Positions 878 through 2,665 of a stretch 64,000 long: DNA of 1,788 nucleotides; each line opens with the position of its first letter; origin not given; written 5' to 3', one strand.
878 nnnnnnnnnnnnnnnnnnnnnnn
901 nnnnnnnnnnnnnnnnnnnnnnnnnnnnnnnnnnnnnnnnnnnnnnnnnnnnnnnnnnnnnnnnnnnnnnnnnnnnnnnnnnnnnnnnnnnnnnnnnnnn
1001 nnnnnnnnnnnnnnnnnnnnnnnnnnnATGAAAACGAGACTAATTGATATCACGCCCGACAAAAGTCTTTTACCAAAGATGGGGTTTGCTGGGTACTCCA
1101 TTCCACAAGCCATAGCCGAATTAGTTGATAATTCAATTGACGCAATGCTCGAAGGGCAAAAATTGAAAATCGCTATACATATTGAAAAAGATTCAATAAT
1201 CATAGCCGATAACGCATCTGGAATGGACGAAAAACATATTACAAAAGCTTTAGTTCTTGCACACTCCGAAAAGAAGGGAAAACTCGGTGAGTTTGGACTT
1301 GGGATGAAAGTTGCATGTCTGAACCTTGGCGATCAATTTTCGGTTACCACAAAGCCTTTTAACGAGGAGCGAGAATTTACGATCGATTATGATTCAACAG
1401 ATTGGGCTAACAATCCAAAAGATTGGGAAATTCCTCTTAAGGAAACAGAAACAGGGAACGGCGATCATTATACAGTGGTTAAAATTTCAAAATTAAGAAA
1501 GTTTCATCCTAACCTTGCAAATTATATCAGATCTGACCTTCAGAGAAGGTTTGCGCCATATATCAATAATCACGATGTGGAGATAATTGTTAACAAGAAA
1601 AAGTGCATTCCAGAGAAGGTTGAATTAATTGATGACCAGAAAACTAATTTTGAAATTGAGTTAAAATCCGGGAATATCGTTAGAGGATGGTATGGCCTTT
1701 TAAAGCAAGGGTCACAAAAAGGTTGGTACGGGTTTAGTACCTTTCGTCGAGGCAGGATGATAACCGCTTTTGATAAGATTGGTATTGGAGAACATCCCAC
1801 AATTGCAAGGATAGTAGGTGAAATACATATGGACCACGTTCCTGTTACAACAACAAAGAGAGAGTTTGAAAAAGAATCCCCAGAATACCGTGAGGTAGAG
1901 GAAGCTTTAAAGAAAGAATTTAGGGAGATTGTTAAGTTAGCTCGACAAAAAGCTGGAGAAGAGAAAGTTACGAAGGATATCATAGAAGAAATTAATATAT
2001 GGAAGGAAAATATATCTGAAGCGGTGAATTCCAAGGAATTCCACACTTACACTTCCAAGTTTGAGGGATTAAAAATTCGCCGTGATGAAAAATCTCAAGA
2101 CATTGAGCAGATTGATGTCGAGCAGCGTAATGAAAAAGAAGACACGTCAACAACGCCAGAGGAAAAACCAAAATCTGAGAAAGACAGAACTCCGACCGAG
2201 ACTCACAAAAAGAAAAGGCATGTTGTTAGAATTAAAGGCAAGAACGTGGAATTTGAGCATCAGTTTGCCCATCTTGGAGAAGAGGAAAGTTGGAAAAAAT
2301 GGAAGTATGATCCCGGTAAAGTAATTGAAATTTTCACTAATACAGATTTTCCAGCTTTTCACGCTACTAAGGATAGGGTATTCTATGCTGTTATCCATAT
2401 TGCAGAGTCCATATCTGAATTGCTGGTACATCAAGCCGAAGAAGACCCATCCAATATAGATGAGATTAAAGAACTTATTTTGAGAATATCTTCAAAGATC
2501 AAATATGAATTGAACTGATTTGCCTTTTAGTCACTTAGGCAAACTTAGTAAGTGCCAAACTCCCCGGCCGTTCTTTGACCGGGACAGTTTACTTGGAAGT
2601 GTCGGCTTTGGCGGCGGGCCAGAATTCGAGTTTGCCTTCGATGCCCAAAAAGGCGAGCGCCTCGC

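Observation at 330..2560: AT-rich two-gene island: tandem PC4-like ssDNA binder coupled to a MORC-like GHKL ATPase, a candidate undescribed DNA-sensing or defence module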

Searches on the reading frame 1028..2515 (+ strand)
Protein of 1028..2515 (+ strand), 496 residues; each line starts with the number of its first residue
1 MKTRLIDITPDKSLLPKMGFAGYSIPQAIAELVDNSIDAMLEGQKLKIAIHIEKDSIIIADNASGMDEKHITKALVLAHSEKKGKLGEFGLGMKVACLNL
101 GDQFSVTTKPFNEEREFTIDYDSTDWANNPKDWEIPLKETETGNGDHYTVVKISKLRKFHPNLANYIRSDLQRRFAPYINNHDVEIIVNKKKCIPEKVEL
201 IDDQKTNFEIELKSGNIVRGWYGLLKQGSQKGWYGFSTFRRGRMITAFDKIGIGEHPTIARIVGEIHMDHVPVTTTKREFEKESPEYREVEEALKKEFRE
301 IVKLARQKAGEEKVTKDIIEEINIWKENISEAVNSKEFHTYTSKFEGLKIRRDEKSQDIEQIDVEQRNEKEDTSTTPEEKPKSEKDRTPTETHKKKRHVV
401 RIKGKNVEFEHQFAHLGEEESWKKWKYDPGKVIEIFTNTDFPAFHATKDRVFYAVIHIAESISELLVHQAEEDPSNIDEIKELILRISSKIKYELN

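Call 4: search_protein_families(library=pfam, proteins=[window:1028-2515:+], max_evalue=1)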
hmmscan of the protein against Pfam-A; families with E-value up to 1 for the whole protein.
window:1028-2515:+ (496 aa): 4 families
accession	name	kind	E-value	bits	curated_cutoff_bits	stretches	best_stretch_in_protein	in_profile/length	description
PF13589.12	HATPase_c_3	-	1.8e-18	67.3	25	1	23-128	1-112/137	Histidine kinase-, DNA gyrase B-, and HSP90-like ATPase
PF02518.31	HATPase_c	-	6.2e-07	30.3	26.4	1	27-110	8-97/111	Histidine kinase-, DNA gyrase B-, and HSP90-like ATPase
PF17942.8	Morc6_S5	-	1.4e-06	28.8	26.2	1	187-297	21-134/139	Morc6 ribosomal protein S5 domain 2-like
PF13473.12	Cupredoxin_1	-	0.35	11.4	27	0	181-211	20-50/104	Cupredoxin-like domain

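Call 5: search_protein_families(library=padloc, proteins=[window:1028-2515:+], max_evalue=1)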
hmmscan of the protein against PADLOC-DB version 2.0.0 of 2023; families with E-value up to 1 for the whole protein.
window:1028-2515:+ (496 aa): 2 families
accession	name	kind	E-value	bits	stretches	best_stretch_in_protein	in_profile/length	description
PDLC02204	MzaB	-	4.6e-06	23.4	1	21-109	21-114/500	-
PDLC04187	HEC-01B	-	0.0097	14.3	1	150-188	33-71/166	-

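Call 6: search_protein_families(library=ncbifam, proteins=[window:1028-2515:+], max_evalue=1)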
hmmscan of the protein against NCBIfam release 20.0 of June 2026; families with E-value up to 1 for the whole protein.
window:1028-2515:+ (496 aa): 9 families
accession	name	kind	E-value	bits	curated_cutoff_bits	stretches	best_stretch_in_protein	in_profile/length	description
NF041932.1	MzaB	equivalog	6.6e-09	34.6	850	1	22-123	9-115/480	MZA anti-phage system associated ATPase MzaB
NF047352.1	P_loop_sacsin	domain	1e-07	32.3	50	1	28-106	3-79/80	sacsin N-terminal ATP-binding-like domain-containing protein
NF000951.0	PRK00095.2-1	equivalog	0.00017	20.4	391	1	25-82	25-79/559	DNA mismatch repair endonuclease MutL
NF004189.0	PRK05644.1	subfamily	0.0013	17.1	740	1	28-67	43-83/641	DNA gyrase subunit B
NF053867.1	SprKinKinDBac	equivalog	0.0023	16.4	775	1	25-85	398-459/500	sporulation kinase KinD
NF040750.1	tetrathio_HK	equivalog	0.0056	15.2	750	1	26-93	458-522/555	tetrathionate respiration histidine kinase TtrS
NF011501.0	PRK14939.1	subfamily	0.0066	14.9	796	1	29-67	45-84/803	DNA gyrase subunit B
NF011969.0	PRK15441.1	equivalog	0.075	13.5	127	0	236-253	50-67/93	peptidylprolyl isomerase PpiC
TIGR02916.1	PEP_his_kin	equivalog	0.16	10.5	300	1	26-83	581-640/679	XrtA/PEP-CTERM system histidine kinase PrsK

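Call 7: find_homologous_proteins(query=window:1028-2515:+)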
Query window:1028-2515:+ (496 aa): 356 proteins with E <= 0.001 among 8000 candidates; the best 120 are listed.
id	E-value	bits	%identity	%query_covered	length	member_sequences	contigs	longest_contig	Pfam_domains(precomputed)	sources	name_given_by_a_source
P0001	0.0e+0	1113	100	100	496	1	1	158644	PF17942.9,PF02518.32,PF13589.13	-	-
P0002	2.7e-276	935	82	100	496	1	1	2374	PF17942.9,PF02518.32,PF13589.13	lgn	-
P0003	9.8e-214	729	64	100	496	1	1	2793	PF17942.9,PF02518.32,PF13589.13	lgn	-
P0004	1.1e-202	692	62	100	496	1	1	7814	PF17942.9,PF02518.32,PF13589.13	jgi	jgi:hypothetical protein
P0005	2.0e-202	692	62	100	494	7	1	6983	PF17942.9,PF02518.32,PF13589.13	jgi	jgi:hypothetical protein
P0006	3.0e-201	688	61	100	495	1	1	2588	PF17942.9,PF02518.32,PF13589.13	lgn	-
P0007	4.5e-201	687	62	99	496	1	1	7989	PF17942.9,PF02518.32,PF13589.13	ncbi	-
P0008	4.6e-201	687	61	99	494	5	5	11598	PF17942.9,PF02518.32,PF13589.13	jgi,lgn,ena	-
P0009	4.7e-201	687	62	100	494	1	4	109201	PF17942.9,PF02518.32,PF13589.13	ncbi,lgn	-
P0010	1.1e-198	679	60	100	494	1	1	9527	PF17942.9,PF02518.32,PF13589.13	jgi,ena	-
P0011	8.2e-198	676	61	99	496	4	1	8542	PF17942.9,PF02518.32,PF13589.13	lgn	-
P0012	9.9e-197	673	60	99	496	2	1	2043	PF17942.9,PF02518.32,PF13589.13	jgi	jgi:hypothetical protein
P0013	3.4e-196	671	58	100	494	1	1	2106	PF17942.9,PF02518.32,PF13589.13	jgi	jgi:hypothetical protein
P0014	7.5e-193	660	59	100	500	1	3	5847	PF17942.9,PF02518.32,PF13589.13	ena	-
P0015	2.8e-183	628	57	100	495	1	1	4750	PF17942.9,PF02518.32,PF13589.13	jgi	jgi:hypothetical protein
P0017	1.3e-178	613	56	99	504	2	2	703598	PF17942.9,PF02518.32,PF13589.13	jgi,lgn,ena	-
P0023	6.9e-175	601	53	99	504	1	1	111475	PF17942.9,PF02518.32,PF13589.13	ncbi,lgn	-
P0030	3.3e-172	592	54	99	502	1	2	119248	PF17942.9,PF02518.32,PF13589.13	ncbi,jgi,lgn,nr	ncbi:MAG: ATP-binding protein [Acidobacteriota bacterium]|jgi:hypothetical protein|nr:ATP-binding pr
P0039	1.0e-166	574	52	99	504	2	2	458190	PF17942.9,PF02518.32,PF13589.13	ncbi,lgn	-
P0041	6.3e-164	565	51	99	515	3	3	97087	PF17942.9,PF02518.32,PF13589.13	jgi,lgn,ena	-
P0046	9.6e-158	544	50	99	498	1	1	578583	PF17942.9,PF02518.32,PF13589.13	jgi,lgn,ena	-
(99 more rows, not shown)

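Call 10: find_related_loci(query=A1, collection=genome_contigs, flank=6000)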
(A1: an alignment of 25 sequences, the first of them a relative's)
Query A1 (496 aa) in genome_contigs; peptide patterns used: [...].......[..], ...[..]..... (x = any residue, [..] = any of these).
193 stretches matched a pattern; 75 encode a relative of the query (tblastn E <= 1e-3); 75 distinct loci.
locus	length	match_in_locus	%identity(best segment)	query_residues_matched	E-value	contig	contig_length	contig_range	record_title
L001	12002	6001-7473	51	6-495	6e-171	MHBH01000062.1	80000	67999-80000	MAG: Lentisphaerae bacterium GWF2_49_21 gwf2_scaffold_412, whole genome shotgun sequence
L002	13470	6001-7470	49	2-492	1e-165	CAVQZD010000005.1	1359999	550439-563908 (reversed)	MAG: uncultured Actinomycetes bacterium isolate MFD04716.bin.1.302 genome assembly, contig: contig_4813, whole genome sh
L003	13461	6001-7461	53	6-492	2e-164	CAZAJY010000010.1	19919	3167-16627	MAG TPA_asm: uncultured Candidatus Saccharibacteria bacterium isolate SRP178699_co1_453 genome assembly, contig: NODE_32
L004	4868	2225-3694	48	5-492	1e-161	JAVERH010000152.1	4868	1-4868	MAG: Coriobacteriia bacterium isolate BF1_105 scaffold_23255_c1_biofilm_2017, whole genome shotgun sequence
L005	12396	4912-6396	51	6-491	5e-150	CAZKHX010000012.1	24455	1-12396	MAG TPA_asm: Candidatus Micrarchaeota archaeon isolate binchicken_co334_50 genome assembly, contig: NODE_3411_length_244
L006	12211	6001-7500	48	1-496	1e-140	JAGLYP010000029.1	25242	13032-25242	MAG: Candidatus Parcubacteria bacterium isolate RS_13_30 ZL320.bin.30.fa_29, whole genome shotgun sequence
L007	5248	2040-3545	46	1-496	4e-141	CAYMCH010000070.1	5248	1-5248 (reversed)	MAG TPA_asm: uncultured Candidatus Saccharibacteria bacterium isolate SRP192927_co2_25 genome assembly, contig: NODE_370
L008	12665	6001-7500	46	1-496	7e-140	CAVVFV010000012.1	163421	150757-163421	MAG: Candidatus Falkowbacteria bacterium isolate MFD01188.bin.1.43 genome assembly, contig: contig_58167, whole genome s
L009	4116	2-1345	47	53-496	1e-136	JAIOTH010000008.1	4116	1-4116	MAG: bacterium isolate SMBSF65 bin_70_k127_1183451, whole genome shotgun sequence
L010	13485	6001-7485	45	6-495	6e-132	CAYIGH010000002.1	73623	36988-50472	MAG TPA_asm: Candidatus Woesearchaeota archaeon isolate ERP119705_co24_289 genome assembly, contig: NODE_213_length_7362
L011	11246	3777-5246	50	3-492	1e-167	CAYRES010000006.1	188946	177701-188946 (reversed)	MAG TPA_asm: uncultured Gaiellales bacterium isolate SRP241326_co1_353 genome assembly, contig: NODE_89_length_188946_co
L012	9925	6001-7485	42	1-491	3e-116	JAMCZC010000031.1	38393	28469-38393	MAG: Patescibacteria group bacterium isolate FK_Sedi_B_Bin.322 NODE_2996_length_38393_cov_39.6772, whole genome shotgun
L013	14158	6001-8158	41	1-491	7e-118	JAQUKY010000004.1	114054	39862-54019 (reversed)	MAG: Candidatus Nanoarchaeia archaeon isolate STD1_118 NODE_338_length_114054_cov_10.644544_Sandtown_D1, whole genome sh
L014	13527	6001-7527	42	2-496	2e-115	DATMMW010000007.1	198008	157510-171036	MAG TPA_asm: Candidatus Dormiibacterota bacterium isolate SMAG_U12834 k141_4438130, whole genome shotgun sequence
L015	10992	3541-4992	41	6-491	1e-114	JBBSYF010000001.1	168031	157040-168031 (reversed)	MAG: Nanoarchaeota archaeon isolate H52-bin004_1 H52_bin004_1_000000000001, whole genome shotgun sequence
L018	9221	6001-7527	42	2-496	8e-113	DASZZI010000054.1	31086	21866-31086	MAG TPA_asm: Candidatus Acidoferrum sp. isolate SMAG_U6232 k141_320605, whole genome shotgun sequence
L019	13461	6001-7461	42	6-486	1e-111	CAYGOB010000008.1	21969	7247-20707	MAG TPA_asm: uncultured Candidatus Saccharibacteria bacterium isolate ERP113451_co4_79 genome assembly, contig: NODE_113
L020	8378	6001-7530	40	1-496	3e-110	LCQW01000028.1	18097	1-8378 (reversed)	MAG: Candidatus Kaiserbacteria bacterium GW2011_GWA2_52_12 UY67_C0028, whole genome shotgun sequence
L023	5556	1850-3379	40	1-496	1e-108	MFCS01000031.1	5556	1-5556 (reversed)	MAG: Candidatus Daviesbacteria bacterium RIFCSPHIGHO2_01_FULL_41_45 rifcsphigho2_01_scaffold_72087, whole genome shotgun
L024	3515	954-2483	39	1-496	1e-110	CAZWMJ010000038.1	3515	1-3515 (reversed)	MAG TPA_asm: uncultured Gammaproteobacteria bacterium isolate binchicken_co38_574 genome assembly, contig: NODE_55308_le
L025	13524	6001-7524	39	3-496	3e-108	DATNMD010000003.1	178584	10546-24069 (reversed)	MAG TPA_asm: Candidatus Acidoferrum sp. isolate SMAG_U11470 k141_221228, whole genome shotgun sequence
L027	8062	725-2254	40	1-496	7e-107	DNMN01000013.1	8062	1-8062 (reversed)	MAG TPA_asm: Candidatus Yonathbacteria bacterium isolate UBA12043 contig_5185, whole genome shotgun sequence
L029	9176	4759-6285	40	1-496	5e-105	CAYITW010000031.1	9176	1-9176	MAG TPA_asm: uncultured Candidatus Saccharibacteria bacterium isolate ERP119705_co5_455 genome assembly, contig: NODE_97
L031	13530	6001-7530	40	1-496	9e-103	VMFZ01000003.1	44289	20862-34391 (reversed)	MAG: Parcubacteria group bacterium Gr01-1014_17 G01um101417_scaffold_285, whole genome shotgun sequence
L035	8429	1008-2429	34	1-486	8e-69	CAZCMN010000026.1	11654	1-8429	MAG TPA_asm: Candidatus Woesearchaeota archaeon isolate SRP178699_co1_138 genome assembly, contig: NODE_7470_length_1165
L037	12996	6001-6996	40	1-323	3e-67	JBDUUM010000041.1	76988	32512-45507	MAG: Nitrososphaera sp. isolate NZ_1224 k127_8625020, whole genome shotgun sequence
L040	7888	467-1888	32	1-486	2e-66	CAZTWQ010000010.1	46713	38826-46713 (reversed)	MAG TPA_asm: uncultured Methanosarcinales archaeon isolate binchicken_co28_237 genome assembly, contig: NODE_576_length_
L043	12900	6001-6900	41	1-300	5e-66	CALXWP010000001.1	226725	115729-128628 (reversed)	MAG: uncultured Clostridia bacterium isolate BRZ_FH__bin30 genome assembly, contig: BRZ_FH__NODE_39_length_226725_cov_27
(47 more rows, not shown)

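Call 16: search_protein_families(library=pfam, proteins=[L002:1-2046:+, L002:2053-5364:+, L002:5364-5975:+, L002:7515-8033:+, L003:7520-10171:+, L001:1184-4669:+, L001:4669-5382:+, L004:3-1535:+, L003:10149-10922:+, L011:1-3126:+], max_evalue=0.01)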
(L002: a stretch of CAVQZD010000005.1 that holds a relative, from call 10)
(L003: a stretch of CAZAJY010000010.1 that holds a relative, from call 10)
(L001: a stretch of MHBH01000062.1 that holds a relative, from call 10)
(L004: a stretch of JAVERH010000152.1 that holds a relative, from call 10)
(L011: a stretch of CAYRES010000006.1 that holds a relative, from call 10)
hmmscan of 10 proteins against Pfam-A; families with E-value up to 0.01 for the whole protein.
L002:1-2046:+ (682 aa): 1 family
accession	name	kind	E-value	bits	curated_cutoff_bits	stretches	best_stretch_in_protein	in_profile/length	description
PF00271.37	Helicase_C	-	1.7e-18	67.3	23.5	1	327-451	1-108/110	Helicase conserved C-terminal domain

L002:2053-5364:+ (1104 aa): 4 families
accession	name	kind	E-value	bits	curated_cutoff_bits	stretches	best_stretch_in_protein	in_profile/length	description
PF18135.7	Type_ISP_C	-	1.6e-48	166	25.9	1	795-1078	62-341/342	Type ISP C-terminal specificity domain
PF07669.17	Eco57I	-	2.1e-08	34.9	25.3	1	545-657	63-169/171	Eco57I restriction-modification methylase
PF02384.22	N6_Mtase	-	1.2e-07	31.8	20.4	1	349-387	6-44/311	N-6 DNA Methylase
PF20473.4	MmeI_Mtase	-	3.3e-06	26.9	27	1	428-631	21-206/259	MmeI, DNA-methyltransferase domain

L002:5364-5975:+ (204 aa): 1 family
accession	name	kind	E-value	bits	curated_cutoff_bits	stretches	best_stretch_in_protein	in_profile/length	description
PF02229.22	PC4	-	0.00028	20.8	25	0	32-71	12-51/52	Transcriptional Coactivator p15 (PC4)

L002:7515-8033:+ (173 aa): 0 families

L003:7520-10171:+ (884 aa): 1 family
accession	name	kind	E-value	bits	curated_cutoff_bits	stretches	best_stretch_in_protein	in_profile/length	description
PF03235.19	GmrSD_N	-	2.5e-32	113.1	33.2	1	13-248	2-198/199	GmrSD restriction endonuclease, N-terminal domain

L001:1184-4669:+ (1162 aa): 4 families
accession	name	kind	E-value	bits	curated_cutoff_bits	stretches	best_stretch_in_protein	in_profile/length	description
PF18766.7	SWI2_SNF2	-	2.5e-69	233.7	26.7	1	343-619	1-219/221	SWI2/SNF2 ATPase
PF04313.20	HSDR_N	-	6e-34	118.1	25.1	1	6-226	4-191/198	Type I restriction enzyme R protein N terminus (HSDR_N)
PF22679.2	T1R_D3-like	-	4.3e-20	73.2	27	1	659-829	2-156/158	Type I restriction enzyme subunit R domain 3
PF04851.21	ResIII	-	1e-19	71.5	22.5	1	340-554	4-163/164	Type III restriction enzyme, res subunit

L001:4669-5382:+ (238 aa): 2 families
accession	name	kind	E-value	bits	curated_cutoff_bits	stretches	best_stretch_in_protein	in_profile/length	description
PF01863.23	YgjP-like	-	1.1e-50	173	26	1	22-223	2-205/207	YgjP-like, metallopeptidase domain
PF10263.15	SprT-like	-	0.0068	16.7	25.6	0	147-197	18-74/108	SprT-like family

L004:3-1535:+ (511 aa): 0 families

L003:10149-10922:+ (258 aa): 3 families
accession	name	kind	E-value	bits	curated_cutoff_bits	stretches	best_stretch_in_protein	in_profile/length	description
PF12705.13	PDDEXK_1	-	2.8e-17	63.9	22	1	73-251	67-244/247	PD-(D/E)XK nuclease superfamily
PF01930.23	Cas_Cas4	-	1.9e-06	28.5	22.7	1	119-251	43-156/160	Domain of unknown function DUF83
PF12684.13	DUF3799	-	0.00034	20.9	26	1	103-248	85-231/233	PDDEXK-like domain of unknown function (DUF3799)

L011:1-3126:+ (1042 aa): 4 families
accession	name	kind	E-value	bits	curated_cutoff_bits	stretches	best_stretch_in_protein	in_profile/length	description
PF18135.7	Type_ISP_C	-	1.1e-63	215.9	25.9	1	659-1020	8-342/342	Type ISP C-terminal specificity domain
PF07669.17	Eco57I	-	3.9e-09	37.3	25.3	1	436-549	63-166/171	Eco57I restriction-modification methylase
PF02384.22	N6_Mtase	-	1.9e-07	31.1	20.4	1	238-278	4-44/311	N-6 DNA Methylase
PF20473.4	MmeI_Mtase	-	1.4e-05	24.9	27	1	319-499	21-179/259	MmeI, DNA-methyltransferase domain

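Call 28: search_protein_families(library=pfam, proteins=[L007:316-543:+, L007:543-2024:+, L043:7220-8350:+, L043:8367-9176:+, L043:9191-9925:+, L037:7912-9057:+, L019:4874-5989:+, L010:4788-5603:+, L043:6001-7251:+, L037:6001-7905:+], max_evalue=0.01)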
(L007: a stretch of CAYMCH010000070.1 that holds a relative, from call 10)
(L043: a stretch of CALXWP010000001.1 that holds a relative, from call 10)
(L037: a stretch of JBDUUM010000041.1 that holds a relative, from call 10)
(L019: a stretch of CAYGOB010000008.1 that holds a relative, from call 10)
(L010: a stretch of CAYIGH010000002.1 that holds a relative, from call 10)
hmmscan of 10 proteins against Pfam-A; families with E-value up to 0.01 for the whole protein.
L007:316-543:+ (76 aa): 0 families

L007:543-2024:+ (494 aa): 3 families
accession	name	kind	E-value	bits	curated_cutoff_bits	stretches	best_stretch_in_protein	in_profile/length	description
PF08299.17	Bac_DnaA_C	-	8.6e-18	64.6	31.5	1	12-73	5-67/69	Bacterial dnaA protein helix-turn-helix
PF04545.22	Sigma70_r4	-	5.7e-07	29.4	24.1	1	270-308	7-41/50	Sigma-70, region 4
PF17107.11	SesA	-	0.0048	17.5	26.3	1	162-213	44-95/122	N-terminal domain on NACHT_NTPase and P-loop NTPases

L043:7220-8350:+ (377 aa): 0 families

L043:8367-9176:+ (270 aa): 0 families

L043:9191-9925:+ (245 aa): 1 family
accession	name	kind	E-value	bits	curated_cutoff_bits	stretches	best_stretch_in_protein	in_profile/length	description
PF01326.24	PPDK_N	-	6e-56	190.5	27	2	48-185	85-233/328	Pyruvate phosphate dikinase, AMP/ATP-binding domain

L037:7912-9057:+ (382 aa): 1 family
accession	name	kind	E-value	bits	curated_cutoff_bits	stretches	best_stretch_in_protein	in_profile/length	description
PF08843.17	AbiEii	-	1.2e-10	42.2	22.5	1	48-235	12-191/238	Nucleotidyl transferase AbiEii toxin, Type IV TA system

L019:4874-5989:+ (372 aa): 2 families
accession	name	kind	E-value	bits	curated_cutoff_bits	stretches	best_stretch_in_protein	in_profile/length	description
PF04545.22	Sigma70_r4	-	6.4e-15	54.9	24.1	1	22-73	2-49/50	Sigma-70, region 4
PF15933.10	RnlB_antitoxin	-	0.0081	16.9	27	0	158-200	7-50/94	Antitoxin to bacterial toxin RNase LS or RnlA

L010:4788-5603:+ (272 aa): 5 families
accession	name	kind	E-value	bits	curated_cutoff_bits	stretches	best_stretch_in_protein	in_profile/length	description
PF01555.25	N6_N4_Mtase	-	1.2e-60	205.6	26.7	1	25-249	1-221/221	DNA methylase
PF03602.21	Cons_hypoth95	-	3.8e-05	23.9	24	0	6-48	93-138/182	Conserved hypothetical protein 95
PF08241.18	Methyltransf_11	-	0.00017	22.6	21.2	0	218-256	5-43/95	Methyltransferase domain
PF02086.21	MethyltransfD12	-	0.00039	20.7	22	0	7-38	159-189/253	D12 class N6 adenine-specific DNA methyltransferase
PF01170.24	UPF0020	-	0.0035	17.5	22.3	0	204-247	23-65/197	RMKL-like, methyltransferase domain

L043:6001-7251:+ (417 aa): 4 families
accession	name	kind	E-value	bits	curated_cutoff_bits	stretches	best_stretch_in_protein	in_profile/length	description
PF00391.29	PEP-utilizers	-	2.6e-23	81.8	23.1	1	342-412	2-72/72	PEP-utilising enzyme, mobile domain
PF13589.12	HATPase_c_3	-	4.3e-19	69.3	25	1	23-123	1-107/137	Histidine kinase-, DNA gyrase B-, and HSP90-like ATPase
PF02518.31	HATPase_c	-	3e-09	37.7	26.4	1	25-98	6-82/111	Histidine kinase-, DNA gyrase B-, and HSP90-like ATPase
PF17942.8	Morc6_S5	-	5.1e-09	36.7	26.2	1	229-301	67-138/139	Morc6 ribosomal protein S5 domain 2-like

L037:6001-7905:+ (635 aa): 4 families
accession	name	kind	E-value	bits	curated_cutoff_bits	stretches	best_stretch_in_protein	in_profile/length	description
PF13589.12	HATPase_c_3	-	3.8e-22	79.2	25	1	24-125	1-105/137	Histidine kinase-, DNA gyrase B-, and HSP90-like ATPase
PF02518.31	HATPase_c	-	1.3e-07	32.4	26.4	1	26-100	6-80/111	Histidine kinase-, DNA gyrase B-, and HSP90-like ATPase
PF20217.3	DUF6577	-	2.9e-05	24.3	27.8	1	471-625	37-192/204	Family of unknown function (DUF6577)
PF17942.8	Morc6_S5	-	0.00019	21.9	26.2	1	225-302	56-132/139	Morc6 ribosomal protein S5 domain 2-like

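Call 34: find_related_loci(query=A1, collection=viral_contigs, flank=8000)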
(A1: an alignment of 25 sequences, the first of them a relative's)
Query A1 (496 aa) in viral_contigs; peptide patterns used: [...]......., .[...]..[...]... (x = any residue, [..] = any of these).
38 stretches matched a pattern, but none encodes a relative of the query by tblastn (E <= 1e-3).

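Call 36: find_encoding_contigs(protein=P0001, flank=10000, max_places=2)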
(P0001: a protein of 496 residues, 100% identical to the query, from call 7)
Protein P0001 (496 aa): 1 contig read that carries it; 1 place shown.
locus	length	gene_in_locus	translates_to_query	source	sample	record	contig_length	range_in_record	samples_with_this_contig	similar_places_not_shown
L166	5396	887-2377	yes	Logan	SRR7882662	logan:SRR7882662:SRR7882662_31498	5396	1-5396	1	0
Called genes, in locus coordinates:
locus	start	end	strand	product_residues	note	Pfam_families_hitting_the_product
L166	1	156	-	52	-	?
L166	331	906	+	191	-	PF02229:PC4 (faint)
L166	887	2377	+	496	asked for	PF02518:HATPase_c (weak), PF13589:HATPase_c_3, PF17942:Morc6_S5 (weak)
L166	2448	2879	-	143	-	-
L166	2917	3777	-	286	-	-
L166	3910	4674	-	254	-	PF11967:RecO_N, PF02565:RecO_C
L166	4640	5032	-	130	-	PF04977:DivIC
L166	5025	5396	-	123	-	?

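Call 37: find_encoding_contigs(protein=P0009, flank=8000, max_places=2)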
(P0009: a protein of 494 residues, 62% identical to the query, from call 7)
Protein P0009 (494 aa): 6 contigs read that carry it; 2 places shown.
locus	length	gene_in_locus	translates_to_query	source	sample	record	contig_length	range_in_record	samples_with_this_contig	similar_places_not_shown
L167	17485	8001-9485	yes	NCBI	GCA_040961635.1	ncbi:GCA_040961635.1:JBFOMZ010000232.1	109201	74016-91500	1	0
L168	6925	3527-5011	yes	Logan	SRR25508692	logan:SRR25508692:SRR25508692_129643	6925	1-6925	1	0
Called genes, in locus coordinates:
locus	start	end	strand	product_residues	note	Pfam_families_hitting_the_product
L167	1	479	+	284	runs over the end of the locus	PF00106:adh_short, PF13561:adh_short_C2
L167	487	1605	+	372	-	PF08240:ADH_N, PF00107:ADH_zinc_N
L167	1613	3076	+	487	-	PF00474:SSF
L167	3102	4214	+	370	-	-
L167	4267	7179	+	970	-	PF02927:CelD_N (weak), PF00759:Glyco_hydro_9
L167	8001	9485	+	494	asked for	PF02518:HATPase_c (weak), PF13589:HATPase_c_3, PF17942:Morc6_S5 (weak)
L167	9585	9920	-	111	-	-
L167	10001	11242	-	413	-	PF01566:Nramp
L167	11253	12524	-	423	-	PF03448:MgtE_N, PF00571:CBS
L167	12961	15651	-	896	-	PF02739:5_3_exonuc_N, PF01367:5_3_exonuc, PF01612:DNA_pol_A_exo1, PF22619:DNA_polI_exo1, PF00476:DNA_pol_A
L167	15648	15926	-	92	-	-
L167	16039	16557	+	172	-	PF02620:YceD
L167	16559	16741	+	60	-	PF01783:Ribosomal_L32p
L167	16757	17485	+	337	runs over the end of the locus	PF02504:FA_synthesis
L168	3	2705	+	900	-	?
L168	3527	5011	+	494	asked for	PF02518:HATPase_c (weak), PF13589:HATPase_c_3, PF17942:Morc6_S5 (weak)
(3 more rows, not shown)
